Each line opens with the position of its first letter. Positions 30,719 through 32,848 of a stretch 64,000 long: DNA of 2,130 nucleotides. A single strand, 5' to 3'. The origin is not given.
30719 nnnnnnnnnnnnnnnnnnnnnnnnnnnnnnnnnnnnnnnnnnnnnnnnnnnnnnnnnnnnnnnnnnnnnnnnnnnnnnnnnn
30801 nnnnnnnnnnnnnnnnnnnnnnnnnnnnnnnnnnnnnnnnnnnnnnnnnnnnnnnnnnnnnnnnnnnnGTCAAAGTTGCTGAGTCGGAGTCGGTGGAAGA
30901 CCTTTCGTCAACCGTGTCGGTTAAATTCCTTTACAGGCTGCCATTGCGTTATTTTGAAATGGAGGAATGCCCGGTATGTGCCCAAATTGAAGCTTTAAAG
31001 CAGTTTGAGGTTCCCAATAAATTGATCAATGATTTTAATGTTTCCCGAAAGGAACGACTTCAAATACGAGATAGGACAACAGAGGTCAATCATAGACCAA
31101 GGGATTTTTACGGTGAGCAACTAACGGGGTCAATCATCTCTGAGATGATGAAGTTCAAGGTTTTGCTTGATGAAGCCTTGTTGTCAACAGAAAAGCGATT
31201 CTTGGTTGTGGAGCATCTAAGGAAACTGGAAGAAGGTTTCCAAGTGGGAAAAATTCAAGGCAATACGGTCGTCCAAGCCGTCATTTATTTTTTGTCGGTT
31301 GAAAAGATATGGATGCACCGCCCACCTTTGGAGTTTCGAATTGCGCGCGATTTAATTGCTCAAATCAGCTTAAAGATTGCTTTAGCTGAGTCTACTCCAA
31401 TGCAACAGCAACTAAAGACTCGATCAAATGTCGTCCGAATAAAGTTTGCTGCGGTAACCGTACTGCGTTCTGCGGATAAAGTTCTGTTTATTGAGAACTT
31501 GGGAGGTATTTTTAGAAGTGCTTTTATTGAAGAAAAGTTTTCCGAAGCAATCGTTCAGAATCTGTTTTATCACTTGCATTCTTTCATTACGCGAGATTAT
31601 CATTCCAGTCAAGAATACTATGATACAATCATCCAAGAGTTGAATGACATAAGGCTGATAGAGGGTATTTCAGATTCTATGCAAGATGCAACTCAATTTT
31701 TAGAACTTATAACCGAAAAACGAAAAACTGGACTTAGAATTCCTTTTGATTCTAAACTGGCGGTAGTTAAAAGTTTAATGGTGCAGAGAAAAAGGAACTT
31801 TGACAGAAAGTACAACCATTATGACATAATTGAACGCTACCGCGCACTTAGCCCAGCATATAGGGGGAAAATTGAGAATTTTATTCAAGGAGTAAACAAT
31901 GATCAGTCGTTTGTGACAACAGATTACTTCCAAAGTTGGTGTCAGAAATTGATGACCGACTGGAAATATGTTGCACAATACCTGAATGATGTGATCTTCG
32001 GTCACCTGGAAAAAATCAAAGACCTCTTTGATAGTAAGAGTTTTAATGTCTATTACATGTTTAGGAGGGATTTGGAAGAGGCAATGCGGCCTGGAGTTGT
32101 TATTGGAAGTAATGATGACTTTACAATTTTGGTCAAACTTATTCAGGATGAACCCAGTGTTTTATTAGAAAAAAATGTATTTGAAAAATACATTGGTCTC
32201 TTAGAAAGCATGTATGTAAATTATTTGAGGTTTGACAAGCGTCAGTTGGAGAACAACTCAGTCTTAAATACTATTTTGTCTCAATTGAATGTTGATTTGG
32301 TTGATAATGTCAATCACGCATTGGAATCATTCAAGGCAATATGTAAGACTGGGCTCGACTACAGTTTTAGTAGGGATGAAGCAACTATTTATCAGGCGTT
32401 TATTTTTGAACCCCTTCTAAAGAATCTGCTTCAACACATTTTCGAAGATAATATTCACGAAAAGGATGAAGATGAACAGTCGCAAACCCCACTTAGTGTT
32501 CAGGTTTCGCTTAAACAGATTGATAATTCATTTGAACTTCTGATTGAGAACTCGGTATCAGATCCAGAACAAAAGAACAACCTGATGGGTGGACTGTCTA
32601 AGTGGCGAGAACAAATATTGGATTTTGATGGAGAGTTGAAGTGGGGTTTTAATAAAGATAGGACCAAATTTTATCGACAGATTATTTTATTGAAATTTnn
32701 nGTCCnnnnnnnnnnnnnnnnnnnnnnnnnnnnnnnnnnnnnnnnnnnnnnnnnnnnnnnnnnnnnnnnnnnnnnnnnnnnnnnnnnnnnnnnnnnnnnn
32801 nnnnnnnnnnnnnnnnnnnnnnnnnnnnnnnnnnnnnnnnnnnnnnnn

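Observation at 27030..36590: A low-GC island of about 9.5 kb carrying a four-gene candidate novel system splits a pigment cluster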

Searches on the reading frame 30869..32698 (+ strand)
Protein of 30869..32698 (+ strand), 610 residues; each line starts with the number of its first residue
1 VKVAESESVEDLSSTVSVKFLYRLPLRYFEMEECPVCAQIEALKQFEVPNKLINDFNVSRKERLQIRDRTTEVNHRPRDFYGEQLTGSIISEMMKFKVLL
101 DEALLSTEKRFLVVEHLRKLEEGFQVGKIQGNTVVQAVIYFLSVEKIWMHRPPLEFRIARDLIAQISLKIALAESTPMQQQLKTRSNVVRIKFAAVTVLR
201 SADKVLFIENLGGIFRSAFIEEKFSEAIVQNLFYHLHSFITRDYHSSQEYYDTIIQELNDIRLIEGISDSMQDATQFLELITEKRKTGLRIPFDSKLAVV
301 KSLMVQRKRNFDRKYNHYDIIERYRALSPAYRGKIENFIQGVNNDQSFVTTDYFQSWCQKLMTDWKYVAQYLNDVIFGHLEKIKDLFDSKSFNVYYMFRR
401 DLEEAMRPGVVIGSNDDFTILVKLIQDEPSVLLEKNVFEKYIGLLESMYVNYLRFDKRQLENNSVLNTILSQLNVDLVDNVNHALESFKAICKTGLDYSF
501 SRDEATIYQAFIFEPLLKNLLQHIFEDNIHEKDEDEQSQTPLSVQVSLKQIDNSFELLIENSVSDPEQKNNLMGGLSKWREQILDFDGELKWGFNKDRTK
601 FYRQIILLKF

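Call 37: predict_structure(alignment_id=A4)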
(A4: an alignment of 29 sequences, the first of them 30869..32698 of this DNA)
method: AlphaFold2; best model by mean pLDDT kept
length: 610 residues; sequences in the alignment: 29
mean_pLDDT: 82.0   pTM: 0.78
mean pLDDT of the five models: 82.0, 82.0, 81.4, 81.1, 77.7
residues with pLDDT >= 90: 291; 70-90: 201; 50-70: 64; < 50: 54
segments of 3 or more residues with pLDDT < 50: 1-31, 66-75, 315-317, 568-573
pLDDT, mean of each block of 10 residues (from residue 1): 26 34 39 61 66 72 54 48 69 89 92 93 64 81 86 92 95 86 82 93 95 94 89 92 86 96 91 90 89 90 89 61 91 91 85 93 92 91 86 85 86 91 93 95 94 82 88 95 90 76 92 94 84 55 89 95 60 71 93 85 94
secondary structure, 60 per line:
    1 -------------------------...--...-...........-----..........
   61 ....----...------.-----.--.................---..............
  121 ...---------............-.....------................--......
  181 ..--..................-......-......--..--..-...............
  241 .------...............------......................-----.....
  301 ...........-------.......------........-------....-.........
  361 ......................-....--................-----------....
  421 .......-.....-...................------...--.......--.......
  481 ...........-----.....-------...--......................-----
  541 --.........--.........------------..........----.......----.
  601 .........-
elements in order: H35-45 H51-64 H87-103 H107-123 H133-144 H146-150 H157-172 H175-182 H185-202 H204-209 H211-216 H226-241 H248-262 H269-290 H296-311 H319-325 H332-339 H347-350 H352-382 H384-387 H390-405 H417-427 H429-433 H435-453 H465-471 E474-476 H477-491 E497-501 E509-511 H514-535 E543-551 E554-562 H575-584 E589-595 E600-609

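Call 39: fold_search(model_id=the predicted structure, library=pdb)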
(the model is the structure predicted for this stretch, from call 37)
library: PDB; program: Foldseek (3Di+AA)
matches with E <= 10: 621; with E <= 0.001: 78
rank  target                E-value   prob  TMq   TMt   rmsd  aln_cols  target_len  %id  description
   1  6rh8_A                5.2e-05  1.00  0.19  0.45  15.1       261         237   14  Revisiting pH-gated conformational switch. Complex HK853 mutant H260A -RR468 mutant D53A pH 5.3 (released 2020-02-19)
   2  6rgy_A                8.5e-05  1.00  0.20  0.48  14.5       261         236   14  Revisiting pH-gated conformational switch. Complex HK853-RR468 pH 7.5 (released 2020-02-19)
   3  2c2a                  8.5e-05  1.00  0.19  0.44  13.2       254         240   18  Structure of the entire cytoplasmic portion of a sensor histidine kinase protein (released 2005-11-21)
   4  6rh0_B                9.2e-05  1.00  0.18  0.41  14.5       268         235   16  Revisiting pH-gated conformational switch. Complex HK853-RR468 pH 5.5 (released 2020-02-19)
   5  6rh0_A                9.5e-05  1.00  0.19  0.45  15.0       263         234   15  Revisiting pH-gated conformational switch. Complex HK853-RR468 pH 5.5 (released 2020-02-19)
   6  6rgz_A                1.1e-04  1.00  0.17  0.41  14.4       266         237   14  Revisiting pH-gated conformational switch. Complex HK853-RR468 pH 6.5 (released 2020-02-19)
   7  6rfv_A                1.2e-04  1.00  0.20  0.48  14.5       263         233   14  Revisiting pH-gated conformational switch. Complex HK853-RR468 pH 7 (released 2020-02-19)
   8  5uht_A                1.2e-04  1.00  0.19  0.47  17.3       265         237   14  Structure of the Thermotoga maritima HK853-BeF3-RR468 complex at pH 5.0 (released 2017-12-27)
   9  6rh7_B                1.3e-04  1.00  0.20  0.48  14.5       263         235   14  Revisiting pH-gated conformational switch. Complex HK853 mutant H260A -RR468 mutant D53A pH 7.5 (released 2020-02-19)
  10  9eut_A                1.3e-04  1.00  0.18  0.15  22.7       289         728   11  Cryo-EM structure of the full-length Pseudomonas aeruginosa bacteriophytochrome in its Pr state (released 2024-09-04)
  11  4gcz_A                1.4e-04  1.00  0.20  0.32  25.6       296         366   14  Structure of a blue-light photoreceptor (released 2013-06-19)
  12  4mp7                  1.5e-04  1.00  0.20  0.31  16.8       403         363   12  Crystal structure of pyruvate dehydrogenase kinase isoform 2 in complex with inhibitor PA7 (released 2014-01-01)
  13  6rfv_B                1.6e-04  1.00  0.20  0.49  16.9       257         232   13  Revisiting pH-gated conformational switch. Complex HK853-RR468 pH 7 (released 2020-02-19)
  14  2zdy_A                1.7e-04  1.00  0.20  0.30  16.5       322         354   14  Inhibitor-bound structures of human pyruvate dehydrogenase kinase 4 (released 2008-12-09)
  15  6azr_A                1.8e-04  1.00  0.19  0.46  15.3       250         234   15  Crystal structure of the T264A HK853cp-BeF3-RR468 complex (released 2017-12-27)
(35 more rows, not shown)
